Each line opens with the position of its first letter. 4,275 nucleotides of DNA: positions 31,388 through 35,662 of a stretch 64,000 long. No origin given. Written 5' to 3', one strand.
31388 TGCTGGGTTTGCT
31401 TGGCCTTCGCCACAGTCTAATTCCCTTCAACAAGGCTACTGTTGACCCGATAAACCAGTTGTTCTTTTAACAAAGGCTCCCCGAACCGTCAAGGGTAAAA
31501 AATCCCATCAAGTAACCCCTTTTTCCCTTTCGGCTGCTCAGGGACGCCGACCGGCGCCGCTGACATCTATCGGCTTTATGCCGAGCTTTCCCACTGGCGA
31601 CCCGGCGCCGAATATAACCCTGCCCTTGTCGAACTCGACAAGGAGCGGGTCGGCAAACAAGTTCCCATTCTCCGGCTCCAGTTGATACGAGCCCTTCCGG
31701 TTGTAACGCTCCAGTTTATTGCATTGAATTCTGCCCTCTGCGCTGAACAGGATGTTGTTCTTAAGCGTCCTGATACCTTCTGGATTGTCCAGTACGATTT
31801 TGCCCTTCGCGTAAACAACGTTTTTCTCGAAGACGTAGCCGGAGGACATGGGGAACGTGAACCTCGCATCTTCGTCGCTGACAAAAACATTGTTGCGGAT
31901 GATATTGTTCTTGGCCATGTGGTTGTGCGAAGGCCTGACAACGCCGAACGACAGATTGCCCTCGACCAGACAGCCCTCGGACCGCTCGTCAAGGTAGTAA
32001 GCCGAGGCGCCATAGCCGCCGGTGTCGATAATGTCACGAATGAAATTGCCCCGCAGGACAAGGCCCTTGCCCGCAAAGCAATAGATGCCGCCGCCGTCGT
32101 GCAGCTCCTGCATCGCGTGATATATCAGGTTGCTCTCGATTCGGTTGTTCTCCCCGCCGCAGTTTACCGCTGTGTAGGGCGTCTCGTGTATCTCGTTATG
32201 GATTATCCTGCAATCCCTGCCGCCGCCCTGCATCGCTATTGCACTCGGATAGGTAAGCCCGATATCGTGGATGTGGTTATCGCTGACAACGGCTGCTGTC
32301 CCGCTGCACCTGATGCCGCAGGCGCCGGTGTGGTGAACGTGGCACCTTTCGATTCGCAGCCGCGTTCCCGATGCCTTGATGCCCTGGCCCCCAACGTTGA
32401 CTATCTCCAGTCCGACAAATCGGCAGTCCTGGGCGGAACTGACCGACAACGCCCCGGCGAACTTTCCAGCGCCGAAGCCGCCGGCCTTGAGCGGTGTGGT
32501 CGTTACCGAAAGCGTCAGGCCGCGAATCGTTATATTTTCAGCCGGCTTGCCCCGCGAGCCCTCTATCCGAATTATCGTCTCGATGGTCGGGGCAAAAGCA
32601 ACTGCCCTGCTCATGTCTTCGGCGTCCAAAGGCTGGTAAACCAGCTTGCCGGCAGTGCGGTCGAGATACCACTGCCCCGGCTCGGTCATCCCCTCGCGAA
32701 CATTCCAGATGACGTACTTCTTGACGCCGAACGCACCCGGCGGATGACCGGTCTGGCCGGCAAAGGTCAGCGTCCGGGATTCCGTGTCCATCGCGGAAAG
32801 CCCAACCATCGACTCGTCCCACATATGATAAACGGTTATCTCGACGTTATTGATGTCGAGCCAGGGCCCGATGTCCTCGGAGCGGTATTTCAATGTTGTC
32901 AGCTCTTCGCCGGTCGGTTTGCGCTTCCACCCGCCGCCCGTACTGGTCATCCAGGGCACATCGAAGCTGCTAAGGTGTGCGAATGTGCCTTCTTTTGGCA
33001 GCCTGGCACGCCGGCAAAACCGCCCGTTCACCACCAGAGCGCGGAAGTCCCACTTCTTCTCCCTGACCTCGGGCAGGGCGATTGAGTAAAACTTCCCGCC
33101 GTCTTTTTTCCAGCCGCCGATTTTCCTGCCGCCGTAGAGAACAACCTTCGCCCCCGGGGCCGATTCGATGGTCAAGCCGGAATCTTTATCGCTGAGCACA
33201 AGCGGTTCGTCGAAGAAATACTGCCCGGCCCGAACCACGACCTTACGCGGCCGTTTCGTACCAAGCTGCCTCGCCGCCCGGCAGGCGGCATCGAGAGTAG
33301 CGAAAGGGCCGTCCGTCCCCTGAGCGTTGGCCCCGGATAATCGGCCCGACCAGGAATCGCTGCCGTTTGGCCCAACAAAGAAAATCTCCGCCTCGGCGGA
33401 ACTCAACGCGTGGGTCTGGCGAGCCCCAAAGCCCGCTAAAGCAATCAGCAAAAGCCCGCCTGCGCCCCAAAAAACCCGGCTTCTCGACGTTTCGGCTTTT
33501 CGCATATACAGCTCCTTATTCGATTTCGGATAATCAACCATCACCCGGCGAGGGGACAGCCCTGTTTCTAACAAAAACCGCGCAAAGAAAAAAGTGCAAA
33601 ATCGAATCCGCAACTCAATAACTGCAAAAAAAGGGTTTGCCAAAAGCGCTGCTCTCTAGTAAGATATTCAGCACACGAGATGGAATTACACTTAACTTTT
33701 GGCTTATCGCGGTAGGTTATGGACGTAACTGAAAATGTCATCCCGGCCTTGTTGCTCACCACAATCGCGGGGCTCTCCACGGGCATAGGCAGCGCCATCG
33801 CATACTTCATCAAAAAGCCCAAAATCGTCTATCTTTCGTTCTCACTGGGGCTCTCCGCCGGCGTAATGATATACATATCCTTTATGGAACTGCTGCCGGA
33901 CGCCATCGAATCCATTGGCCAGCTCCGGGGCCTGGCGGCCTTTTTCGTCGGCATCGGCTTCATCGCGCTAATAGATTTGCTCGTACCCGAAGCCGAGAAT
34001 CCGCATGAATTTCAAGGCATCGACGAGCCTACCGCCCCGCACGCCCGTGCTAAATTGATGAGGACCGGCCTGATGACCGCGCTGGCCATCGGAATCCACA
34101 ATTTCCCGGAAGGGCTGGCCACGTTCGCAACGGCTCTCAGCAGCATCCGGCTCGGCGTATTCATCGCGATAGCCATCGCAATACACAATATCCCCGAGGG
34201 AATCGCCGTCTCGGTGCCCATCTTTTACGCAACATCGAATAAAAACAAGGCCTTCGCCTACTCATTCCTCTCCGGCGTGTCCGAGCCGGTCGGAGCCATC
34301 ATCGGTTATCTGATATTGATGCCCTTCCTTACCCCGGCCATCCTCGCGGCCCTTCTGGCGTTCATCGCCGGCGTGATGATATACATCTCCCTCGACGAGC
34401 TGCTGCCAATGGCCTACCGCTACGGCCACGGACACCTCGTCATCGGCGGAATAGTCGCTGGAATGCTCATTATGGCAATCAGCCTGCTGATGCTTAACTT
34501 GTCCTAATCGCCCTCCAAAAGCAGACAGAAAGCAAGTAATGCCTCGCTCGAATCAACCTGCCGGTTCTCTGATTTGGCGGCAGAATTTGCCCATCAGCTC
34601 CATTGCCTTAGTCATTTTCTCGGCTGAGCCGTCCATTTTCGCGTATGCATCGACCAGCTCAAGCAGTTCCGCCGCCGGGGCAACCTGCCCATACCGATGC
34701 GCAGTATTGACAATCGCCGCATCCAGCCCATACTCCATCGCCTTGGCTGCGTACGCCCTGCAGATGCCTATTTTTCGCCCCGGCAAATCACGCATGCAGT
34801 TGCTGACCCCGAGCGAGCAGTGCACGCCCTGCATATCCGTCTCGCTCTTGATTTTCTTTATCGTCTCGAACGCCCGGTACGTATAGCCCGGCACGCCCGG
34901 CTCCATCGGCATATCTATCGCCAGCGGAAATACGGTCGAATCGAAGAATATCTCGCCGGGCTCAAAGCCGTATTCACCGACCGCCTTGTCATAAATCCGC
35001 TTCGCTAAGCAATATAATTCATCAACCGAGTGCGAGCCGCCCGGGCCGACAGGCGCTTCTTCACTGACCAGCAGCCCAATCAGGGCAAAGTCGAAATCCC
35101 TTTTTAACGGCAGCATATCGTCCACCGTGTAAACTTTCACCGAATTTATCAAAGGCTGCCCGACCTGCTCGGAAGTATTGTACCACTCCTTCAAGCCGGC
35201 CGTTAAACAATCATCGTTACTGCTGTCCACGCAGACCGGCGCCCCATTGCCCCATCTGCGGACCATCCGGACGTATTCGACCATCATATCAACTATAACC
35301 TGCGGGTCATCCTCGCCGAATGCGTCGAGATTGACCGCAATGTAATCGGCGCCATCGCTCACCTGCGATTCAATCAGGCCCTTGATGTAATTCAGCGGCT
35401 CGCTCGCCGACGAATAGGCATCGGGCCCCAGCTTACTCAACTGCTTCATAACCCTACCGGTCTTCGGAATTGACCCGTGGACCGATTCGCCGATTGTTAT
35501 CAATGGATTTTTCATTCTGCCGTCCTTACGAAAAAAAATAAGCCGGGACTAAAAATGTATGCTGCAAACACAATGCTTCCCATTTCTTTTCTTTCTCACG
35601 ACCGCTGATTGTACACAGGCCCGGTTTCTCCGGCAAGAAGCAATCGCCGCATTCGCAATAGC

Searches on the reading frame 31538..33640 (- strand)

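Call 77: search_protein_families(library=pfam, proteins=[window:31538-33640:-], max_evalue=0.0001)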
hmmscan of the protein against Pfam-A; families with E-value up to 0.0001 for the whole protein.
window:31538-33640:- (700 aa): 2 families
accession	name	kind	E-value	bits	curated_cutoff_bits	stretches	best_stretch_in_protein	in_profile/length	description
PF13229.12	Beta_helix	-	1.6e-15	57.5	25.9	2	398-545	3-142/158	Right handed beta helix region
PF21231.2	GH141_M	-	6e-05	23.4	27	0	182-337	1-155/156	GH141 insertion domain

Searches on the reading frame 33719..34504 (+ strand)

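Call 77: search_protein_families(library=pfam, proteins=[window:33719-34504:+], max_evalue=0.0001)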
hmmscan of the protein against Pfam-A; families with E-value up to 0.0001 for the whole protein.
window:33719-34504:+ (262 aa): 1 family
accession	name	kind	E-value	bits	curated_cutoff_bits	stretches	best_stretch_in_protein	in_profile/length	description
PF02535.28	Zip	-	2.8e-32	112.7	35.1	2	112-254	175-321/323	ZIP Zinc transporter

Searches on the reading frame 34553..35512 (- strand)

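Call 77: search_protein_families(library=pfam, proteins=[window:34553-35512:-], max_evalue=0.0001)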
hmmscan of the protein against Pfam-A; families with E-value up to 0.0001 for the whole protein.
window:34553-35512:- (319 aa): 1 family
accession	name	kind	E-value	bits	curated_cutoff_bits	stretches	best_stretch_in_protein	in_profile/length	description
PF00809.28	Pterin_bind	-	7.3e-10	39.3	25.5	1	47-268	27-243/244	Pterin binding enzyme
